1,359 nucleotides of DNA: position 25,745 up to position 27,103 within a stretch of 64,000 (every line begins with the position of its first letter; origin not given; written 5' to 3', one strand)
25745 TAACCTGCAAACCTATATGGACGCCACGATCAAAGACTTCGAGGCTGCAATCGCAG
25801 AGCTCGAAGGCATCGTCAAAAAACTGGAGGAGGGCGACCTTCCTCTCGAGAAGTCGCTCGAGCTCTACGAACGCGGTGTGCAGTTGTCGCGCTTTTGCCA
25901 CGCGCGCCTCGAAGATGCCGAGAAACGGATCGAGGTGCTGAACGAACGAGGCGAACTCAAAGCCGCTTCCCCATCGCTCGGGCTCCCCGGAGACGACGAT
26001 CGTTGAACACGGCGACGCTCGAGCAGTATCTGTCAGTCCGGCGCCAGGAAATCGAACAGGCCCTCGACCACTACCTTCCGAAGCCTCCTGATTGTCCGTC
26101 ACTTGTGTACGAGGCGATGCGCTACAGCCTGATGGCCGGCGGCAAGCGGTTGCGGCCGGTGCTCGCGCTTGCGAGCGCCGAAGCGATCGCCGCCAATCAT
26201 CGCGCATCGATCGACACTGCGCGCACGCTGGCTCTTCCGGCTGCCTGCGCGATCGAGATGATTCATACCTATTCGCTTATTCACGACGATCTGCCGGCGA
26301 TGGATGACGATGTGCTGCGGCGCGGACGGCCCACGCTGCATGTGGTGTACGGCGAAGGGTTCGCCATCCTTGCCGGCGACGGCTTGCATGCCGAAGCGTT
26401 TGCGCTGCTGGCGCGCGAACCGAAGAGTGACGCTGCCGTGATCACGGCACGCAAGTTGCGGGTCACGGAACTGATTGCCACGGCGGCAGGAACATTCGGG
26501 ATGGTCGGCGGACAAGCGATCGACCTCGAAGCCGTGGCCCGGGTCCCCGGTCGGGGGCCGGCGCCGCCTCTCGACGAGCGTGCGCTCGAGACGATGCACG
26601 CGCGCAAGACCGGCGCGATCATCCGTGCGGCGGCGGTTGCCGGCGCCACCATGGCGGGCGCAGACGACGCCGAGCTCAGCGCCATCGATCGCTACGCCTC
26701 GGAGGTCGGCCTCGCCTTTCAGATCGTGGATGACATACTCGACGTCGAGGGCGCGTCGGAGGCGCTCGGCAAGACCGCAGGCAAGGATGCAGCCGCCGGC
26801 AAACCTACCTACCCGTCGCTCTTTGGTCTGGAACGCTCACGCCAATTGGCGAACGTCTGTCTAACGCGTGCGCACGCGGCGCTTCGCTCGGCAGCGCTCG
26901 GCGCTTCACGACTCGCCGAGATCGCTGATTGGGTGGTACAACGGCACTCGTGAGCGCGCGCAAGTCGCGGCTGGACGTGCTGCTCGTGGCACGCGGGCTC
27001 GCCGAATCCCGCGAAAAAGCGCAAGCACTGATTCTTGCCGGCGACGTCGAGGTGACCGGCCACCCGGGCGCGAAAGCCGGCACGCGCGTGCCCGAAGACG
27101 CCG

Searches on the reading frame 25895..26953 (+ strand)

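Call 17: search_protein_families(library=pfam, proteins=[window:25895-26953:+])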
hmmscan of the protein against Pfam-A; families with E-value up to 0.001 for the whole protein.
window:25895-26953:+ (352 aa): 2 families
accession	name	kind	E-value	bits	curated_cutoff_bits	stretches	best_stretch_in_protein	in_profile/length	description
PF00348.22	polyprenyl_synt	-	1.3e-57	195.3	27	1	70-317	3-224/251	Polyprenyl synthetase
PF01040.23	UbiA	-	0.00021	21.1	34.2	0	113-164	142-190/250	UbiA prenyltransferase family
